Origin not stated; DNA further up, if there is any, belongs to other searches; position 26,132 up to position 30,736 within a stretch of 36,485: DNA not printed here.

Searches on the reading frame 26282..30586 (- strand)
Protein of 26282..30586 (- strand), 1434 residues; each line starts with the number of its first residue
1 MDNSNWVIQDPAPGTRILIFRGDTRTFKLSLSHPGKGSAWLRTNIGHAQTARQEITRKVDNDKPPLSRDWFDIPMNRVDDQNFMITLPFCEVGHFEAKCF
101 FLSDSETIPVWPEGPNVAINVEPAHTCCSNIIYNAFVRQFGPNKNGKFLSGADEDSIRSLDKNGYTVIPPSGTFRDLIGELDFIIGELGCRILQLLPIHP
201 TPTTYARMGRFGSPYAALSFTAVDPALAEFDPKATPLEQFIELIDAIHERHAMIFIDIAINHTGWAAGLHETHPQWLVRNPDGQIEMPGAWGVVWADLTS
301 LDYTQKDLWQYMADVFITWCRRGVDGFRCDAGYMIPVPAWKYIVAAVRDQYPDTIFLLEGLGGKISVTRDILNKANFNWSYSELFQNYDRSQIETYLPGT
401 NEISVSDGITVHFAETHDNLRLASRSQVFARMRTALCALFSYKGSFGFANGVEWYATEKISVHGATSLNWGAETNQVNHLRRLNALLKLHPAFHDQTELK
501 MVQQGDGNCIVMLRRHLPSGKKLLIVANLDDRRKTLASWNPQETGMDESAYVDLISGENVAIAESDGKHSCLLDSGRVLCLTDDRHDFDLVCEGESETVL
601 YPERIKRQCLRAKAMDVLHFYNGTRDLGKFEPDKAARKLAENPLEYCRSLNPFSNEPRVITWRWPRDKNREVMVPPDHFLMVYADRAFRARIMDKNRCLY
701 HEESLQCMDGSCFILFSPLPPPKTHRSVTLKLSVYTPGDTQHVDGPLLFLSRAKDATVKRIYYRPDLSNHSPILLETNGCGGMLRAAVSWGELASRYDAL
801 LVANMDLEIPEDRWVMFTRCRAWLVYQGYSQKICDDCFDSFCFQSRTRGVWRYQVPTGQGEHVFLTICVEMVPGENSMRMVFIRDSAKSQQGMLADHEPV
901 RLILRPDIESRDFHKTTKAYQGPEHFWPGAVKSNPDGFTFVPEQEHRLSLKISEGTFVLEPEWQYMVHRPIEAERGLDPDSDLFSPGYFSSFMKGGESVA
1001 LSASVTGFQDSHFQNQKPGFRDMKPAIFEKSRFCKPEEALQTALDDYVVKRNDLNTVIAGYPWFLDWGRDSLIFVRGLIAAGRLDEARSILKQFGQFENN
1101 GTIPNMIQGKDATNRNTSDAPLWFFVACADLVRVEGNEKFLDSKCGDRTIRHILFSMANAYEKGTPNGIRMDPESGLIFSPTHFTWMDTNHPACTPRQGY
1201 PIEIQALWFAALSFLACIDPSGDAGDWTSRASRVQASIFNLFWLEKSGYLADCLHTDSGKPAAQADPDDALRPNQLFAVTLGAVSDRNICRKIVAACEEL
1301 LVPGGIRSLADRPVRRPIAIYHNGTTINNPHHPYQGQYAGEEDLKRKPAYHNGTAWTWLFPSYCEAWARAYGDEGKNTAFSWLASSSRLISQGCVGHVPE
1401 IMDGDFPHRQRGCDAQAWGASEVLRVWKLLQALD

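Call 38: search_protein_families(library=pfam, proteins=[window:26282-30586:-], max_evalue=1)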
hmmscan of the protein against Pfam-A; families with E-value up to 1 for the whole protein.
window:26282-30586:- (1434 aa): 6 families
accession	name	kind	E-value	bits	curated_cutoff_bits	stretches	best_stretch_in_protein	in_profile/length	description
PF06202.20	GDE_C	-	1.6e-71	241.6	21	1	1045-1425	4-367/367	Amylo-alpha-1,6-glucosidase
PF12439.13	GDE_N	-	7.6e-33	114.3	27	1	775-999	4-218/219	Glycogen debranching enzyme N terminal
PF00128.31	Alpha-amylase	-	2.2e-08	34.2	22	1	165-340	15-194/446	Alpha amylase, catalytic domain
PF14701.12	hDGE_amylase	-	0.00014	21.5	27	1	198-275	39-115/439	Glycogen debranching enzyme, glucanotransferase domain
PF14871.12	GHL6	-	0.0021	18.7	35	1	240-316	46-120/132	Hypothetical glycosyl hydrolase 6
PF02446.23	Glyco_hydro_77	-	0.012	15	25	1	172-239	13-66/465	4-alpha-glucanotransferase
